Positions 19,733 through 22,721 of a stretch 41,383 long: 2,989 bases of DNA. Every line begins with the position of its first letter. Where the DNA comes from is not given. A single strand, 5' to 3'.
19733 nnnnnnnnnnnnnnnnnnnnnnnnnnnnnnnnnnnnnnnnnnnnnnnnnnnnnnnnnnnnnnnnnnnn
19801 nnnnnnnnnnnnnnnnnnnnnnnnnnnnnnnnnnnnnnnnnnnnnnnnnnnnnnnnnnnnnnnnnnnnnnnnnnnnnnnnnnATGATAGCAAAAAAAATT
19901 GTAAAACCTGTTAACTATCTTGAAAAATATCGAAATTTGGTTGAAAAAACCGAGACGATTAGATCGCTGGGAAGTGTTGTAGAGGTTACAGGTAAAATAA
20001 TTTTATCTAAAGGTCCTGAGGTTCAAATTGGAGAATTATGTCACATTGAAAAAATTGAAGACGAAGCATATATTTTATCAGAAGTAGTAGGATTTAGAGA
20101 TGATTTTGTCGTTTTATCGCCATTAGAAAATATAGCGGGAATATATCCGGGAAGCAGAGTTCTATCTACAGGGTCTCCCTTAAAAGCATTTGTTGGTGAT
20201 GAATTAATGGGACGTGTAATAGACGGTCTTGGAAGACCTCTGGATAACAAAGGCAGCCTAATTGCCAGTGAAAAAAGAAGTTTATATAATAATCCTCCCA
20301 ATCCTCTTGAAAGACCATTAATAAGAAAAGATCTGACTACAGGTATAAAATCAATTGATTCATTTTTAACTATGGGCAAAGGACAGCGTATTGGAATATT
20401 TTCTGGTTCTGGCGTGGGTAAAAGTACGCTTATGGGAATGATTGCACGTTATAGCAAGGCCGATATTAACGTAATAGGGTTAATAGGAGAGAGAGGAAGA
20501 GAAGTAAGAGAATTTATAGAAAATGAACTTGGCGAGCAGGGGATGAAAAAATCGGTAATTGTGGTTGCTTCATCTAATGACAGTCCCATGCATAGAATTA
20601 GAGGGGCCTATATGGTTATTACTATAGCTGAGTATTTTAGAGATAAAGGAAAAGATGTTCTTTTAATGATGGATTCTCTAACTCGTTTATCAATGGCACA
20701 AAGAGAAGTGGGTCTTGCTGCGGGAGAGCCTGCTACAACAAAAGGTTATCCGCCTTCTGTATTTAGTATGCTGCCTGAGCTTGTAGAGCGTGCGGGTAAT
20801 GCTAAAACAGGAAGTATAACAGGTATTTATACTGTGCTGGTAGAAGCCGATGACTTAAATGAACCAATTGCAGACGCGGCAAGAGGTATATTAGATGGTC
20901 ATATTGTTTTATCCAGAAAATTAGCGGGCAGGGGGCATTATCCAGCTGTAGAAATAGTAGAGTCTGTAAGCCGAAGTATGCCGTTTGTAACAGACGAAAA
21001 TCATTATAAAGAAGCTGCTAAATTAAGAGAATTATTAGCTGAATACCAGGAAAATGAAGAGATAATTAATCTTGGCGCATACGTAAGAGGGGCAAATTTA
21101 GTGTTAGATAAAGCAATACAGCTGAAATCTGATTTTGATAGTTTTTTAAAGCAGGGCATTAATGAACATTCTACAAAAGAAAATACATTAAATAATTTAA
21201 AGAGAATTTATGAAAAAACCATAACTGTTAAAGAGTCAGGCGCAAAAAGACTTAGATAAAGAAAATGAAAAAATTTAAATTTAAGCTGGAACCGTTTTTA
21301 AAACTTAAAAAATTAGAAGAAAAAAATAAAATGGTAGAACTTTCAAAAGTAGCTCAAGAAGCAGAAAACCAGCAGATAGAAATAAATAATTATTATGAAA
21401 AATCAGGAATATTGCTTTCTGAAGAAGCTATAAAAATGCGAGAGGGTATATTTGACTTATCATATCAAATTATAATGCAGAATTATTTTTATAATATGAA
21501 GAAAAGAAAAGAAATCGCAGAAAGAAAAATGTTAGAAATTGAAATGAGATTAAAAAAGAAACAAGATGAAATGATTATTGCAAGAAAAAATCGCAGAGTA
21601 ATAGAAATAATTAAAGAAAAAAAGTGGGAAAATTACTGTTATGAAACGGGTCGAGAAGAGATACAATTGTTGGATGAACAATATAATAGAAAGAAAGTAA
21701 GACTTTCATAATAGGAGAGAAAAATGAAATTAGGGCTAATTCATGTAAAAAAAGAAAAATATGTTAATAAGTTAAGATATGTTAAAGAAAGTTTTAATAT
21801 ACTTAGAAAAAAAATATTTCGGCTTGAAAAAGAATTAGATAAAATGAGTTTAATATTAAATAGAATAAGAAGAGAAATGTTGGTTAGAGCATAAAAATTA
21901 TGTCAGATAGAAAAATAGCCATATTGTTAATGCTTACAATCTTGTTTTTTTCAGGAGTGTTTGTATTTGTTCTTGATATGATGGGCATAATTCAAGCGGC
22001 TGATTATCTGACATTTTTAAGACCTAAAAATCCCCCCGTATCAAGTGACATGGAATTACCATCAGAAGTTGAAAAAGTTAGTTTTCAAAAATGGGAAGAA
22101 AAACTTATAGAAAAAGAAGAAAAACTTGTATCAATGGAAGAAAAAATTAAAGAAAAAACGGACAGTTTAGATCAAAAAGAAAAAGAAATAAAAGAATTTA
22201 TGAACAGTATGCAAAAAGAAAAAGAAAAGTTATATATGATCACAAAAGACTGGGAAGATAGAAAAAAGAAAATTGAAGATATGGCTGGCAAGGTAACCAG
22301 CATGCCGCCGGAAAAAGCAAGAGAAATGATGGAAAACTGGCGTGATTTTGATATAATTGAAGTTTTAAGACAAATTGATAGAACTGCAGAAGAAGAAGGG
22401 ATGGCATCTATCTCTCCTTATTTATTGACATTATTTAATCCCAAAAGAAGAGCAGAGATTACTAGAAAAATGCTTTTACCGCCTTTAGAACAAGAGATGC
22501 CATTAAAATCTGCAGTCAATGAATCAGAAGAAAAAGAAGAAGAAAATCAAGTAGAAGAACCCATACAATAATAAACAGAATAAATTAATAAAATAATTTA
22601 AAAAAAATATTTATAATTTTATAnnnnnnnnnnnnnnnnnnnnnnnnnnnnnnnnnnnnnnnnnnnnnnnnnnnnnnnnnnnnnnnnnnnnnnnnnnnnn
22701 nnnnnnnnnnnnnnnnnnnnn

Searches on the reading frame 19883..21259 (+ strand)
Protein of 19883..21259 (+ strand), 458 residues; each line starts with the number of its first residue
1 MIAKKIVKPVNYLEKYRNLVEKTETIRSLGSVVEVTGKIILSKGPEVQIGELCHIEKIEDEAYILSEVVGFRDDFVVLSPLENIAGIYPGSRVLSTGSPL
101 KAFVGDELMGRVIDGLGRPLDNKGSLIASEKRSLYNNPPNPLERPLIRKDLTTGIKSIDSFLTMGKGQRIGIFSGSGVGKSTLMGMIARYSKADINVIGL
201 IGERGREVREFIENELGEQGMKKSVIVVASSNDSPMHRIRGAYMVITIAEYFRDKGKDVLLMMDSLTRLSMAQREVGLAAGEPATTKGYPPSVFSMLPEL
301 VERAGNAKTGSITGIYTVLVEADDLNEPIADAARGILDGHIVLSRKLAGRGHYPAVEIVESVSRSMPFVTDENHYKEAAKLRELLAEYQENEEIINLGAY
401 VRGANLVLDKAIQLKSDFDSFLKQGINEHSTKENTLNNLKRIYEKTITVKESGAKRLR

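Call 3: search_protein_families(library=pfam, proteins=[window:19883-21259:+], max_evalue=0.01)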
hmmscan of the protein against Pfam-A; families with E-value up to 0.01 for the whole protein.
window:19883-21259:+ (458 aa): 4 families
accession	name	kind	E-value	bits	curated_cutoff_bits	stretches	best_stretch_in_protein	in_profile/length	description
PF00006.31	ATP-synt_ab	-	4e-89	298.3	29.5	1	154-363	1-213/213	ATP synthase alpha/beta family, nucleotide-binding domain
PF18269.6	T3SS_ATPase_C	-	4.2e-22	78.2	22.7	1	370-440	1-71/72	T3SS EscN ATPase C-terminal domain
PF02874.29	ATP-synt_ab_N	-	5.6e-07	30.4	20.9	1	32-97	1-69/69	ATP synthase alpha/beta family, beta-barrel domain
PF00005.33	ABC_tran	-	0.0011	20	25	1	162-214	6-52/137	ABC transporter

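Call 8: search_protein_families(library=ncbifam, proteins=[window:19883-21259:+], max_evalue=0.00001)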
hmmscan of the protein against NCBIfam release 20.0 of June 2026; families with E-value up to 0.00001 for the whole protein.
window:19883-21259:+ (458 aa): 35 families (the best 25 are shown)
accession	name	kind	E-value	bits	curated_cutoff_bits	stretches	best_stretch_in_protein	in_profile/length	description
TIGR01026.1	fliI_yscN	subfamily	2.7e-184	613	379.5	1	12-443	7-439/440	FliI/YscN family ATPase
TIGR03497.1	FliI_clade2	equivalog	8.2e-184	611.3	629.8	1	30-442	1-412/413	flagellar protein export ATPase FliI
TIGR03496.1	FliI_clade1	equivalog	7.6e-176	584.9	619.1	1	30-441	1-413/414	flagellar protein export ATPase FliI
TIGR02546.1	III_secr_ATP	equivalog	1e-173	577.9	604.75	1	26-443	3-422/423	type III secretion system ATPase SctN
TIGR03498.1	FliI_clade3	equivalog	5.6e-161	535.9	587.45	1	30-442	1-417/418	flagellar protein export ATPase FliI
NF005391.0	PRK06936.1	equivalog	2e-157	524.5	657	1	14-442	9-437/439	type III secretion system ATPase SctN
NF006575.0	PRK09099.1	subfamily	5.7e-154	513.1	706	1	20-443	18-441/443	type III secretion system ATPase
NF005295.0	PRK06820.1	equivalog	1.5e-151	505.3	690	1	21-442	22-438/440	EscN/YscN/HrcN family type III secretion system ATPase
NF005535.1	PRK07196.1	equivalog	1.3e-143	479.2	715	1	21-442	12-433/434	flagellar protein export ATPase FliI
NF006290.1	PRK08472.1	equivalog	1.4e-142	475.5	644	1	13-442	3-432/433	flagellar protein export ATPase FliI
NF005765.0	PRK07594.1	equivalog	1.9e-127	425.6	715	1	19-443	12-431/433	EscN/YscN/HrcN family type III secretion system ATPase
NF006012.0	PRK08149.1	equivalog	5.9e-124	414.3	594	1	25-442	6-429/431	type III secretion system ATPase SctN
NF004578.0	PRK05922.1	equivalog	7.5e-102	341.3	604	1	11-444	2-432/434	type III secretion system ATPase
NF040574.1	T3SS_ATP_VscN2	exception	2e-68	231.2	750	1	49-444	26-418/420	type III secretion system ATPase VscN2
TIGR01039.1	atpD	equivalog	6e-62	209.9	462.85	1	30-397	3-379/462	F0F1 ATP synthase subunit beta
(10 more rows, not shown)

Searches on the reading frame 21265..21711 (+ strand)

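Call 3: search_protein_families(library=pfam, proteins=[window:21265-21711:+], max_evalue=0.01)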
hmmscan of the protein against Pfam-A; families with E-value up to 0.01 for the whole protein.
window:21265-21711:+ (148 aa): 0 families

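Call 4: search_protein_families(library=ncbifam, proteins=[window:21265-21711:+], max_evalue=0.01)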
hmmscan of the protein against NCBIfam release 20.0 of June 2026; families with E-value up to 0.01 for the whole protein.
window:21265-21711:+ (148 aa): 1 family
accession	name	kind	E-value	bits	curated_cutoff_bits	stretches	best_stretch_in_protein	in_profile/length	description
TIGR02473.1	flagell_FliJ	equivalog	3.1e-06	27.6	50.45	1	5-143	1-138/141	flagellar export protein FliJ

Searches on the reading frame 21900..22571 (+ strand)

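Call 3: search_protein_families(library=pfam, proteins=[window:21900-22571:+], max_evalue=0.01)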
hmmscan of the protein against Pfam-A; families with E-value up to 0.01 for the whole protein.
window:21900-22571:+ (223 aa): 3 families
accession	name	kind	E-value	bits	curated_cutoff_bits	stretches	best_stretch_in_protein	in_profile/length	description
PF12072.13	RNase_Y_N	-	0.00087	19.2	32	1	60-143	78-154/201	RNase Y N-terminal region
PF19097.5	Snu56_snRNP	-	0.0018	17.5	25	1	58-135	209-284/438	Snu56-like U1 small nuclear ribonucleoprotein component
PF06785.16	UPF0242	-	0.0019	18.7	33.5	1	54-127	71-143/194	Uncharacterised protein family (UPF0242) N-terminus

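Call 4: search_protein_families(library=ncbifam, proteins=[window:21900-22571:+], max_evalue=0.01)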
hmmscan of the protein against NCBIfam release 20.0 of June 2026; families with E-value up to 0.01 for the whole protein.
window:21900-22571:+ (223 aa): 4 families
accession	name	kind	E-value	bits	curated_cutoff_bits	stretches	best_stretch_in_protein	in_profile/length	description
NF047368.1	collar_FlbB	equivalog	3e-48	164.2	110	1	8-192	4-192/193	periplasmic-type flagellar collar protein FlbB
TIGR03319.1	RNase_Y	equivalog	3.5e-06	25.8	454.35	1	52-166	68-179/514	ribonuclease Y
TIGR02168.1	SMC_prok_B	equivalog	0.0046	14.7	567.35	1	61-133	233-305/1181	chromosome segregation protein SMC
NF043058.1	T4SS_LegC2C7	subfamily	0.0088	15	350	0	52-129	147-219/348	LegC2/C7 family Dot/Icm T4SS effector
